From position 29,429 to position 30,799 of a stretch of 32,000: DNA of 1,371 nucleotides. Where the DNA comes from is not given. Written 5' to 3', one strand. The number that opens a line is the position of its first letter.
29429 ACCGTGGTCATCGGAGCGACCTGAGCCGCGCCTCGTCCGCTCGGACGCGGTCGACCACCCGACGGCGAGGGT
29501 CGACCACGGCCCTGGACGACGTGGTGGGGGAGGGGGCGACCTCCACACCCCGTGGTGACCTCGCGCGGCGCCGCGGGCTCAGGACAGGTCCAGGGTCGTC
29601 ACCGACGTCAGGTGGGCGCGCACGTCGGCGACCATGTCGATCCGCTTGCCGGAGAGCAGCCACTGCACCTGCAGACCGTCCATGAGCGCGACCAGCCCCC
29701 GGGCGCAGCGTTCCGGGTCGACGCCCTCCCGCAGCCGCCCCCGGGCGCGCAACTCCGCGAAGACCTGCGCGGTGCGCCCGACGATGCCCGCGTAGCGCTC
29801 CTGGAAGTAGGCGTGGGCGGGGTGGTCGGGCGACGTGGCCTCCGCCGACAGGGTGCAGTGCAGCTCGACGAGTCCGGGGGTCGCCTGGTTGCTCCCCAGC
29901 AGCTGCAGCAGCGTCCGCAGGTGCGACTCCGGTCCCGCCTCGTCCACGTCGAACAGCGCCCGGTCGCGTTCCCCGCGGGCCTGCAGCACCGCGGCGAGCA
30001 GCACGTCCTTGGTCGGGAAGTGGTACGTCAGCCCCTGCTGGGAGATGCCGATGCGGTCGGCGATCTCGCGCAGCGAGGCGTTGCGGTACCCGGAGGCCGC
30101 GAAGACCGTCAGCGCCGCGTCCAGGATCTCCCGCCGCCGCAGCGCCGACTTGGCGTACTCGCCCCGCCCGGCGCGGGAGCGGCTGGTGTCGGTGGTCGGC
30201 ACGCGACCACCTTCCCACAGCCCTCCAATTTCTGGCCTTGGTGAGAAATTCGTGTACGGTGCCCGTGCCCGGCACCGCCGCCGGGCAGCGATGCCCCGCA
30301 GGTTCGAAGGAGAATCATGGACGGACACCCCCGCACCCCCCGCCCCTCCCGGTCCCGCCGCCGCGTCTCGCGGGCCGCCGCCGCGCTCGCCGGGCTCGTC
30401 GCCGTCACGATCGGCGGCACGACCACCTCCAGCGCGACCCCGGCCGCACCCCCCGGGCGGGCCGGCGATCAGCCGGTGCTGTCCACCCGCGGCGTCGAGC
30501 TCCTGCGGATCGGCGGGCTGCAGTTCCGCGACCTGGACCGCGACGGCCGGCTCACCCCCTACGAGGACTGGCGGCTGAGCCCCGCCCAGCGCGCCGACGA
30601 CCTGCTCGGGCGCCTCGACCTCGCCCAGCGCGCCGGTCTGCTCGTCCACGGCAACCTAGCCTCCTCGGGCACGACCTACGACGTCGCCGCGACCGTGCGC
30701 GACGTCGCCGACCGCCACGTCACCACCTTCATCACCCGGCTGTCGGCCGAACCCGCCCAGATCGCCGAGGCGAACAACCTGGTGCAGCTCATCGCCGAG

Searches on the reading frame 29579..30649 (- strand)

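Call 34: search_protein_families(library=pfam, proteins=[window:29579-30649:-], max_evalue=0.001)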
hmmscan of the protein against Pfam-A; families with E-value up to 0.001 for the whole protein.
window:29579-30649:- (356 aa): 2 families
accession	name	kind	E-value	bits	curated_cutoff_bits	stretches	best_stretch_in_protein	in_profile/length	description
PF00440.29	TetR_N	-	2.2e-14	53.4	24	1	175-221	1-47/47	Bacterial regulatory proteins, tetR family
PF13977.11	TetR_C_6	-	5.1e-12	46.4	27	1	247-349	9-112/115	BetI-type transcriptional repressor, C-terminal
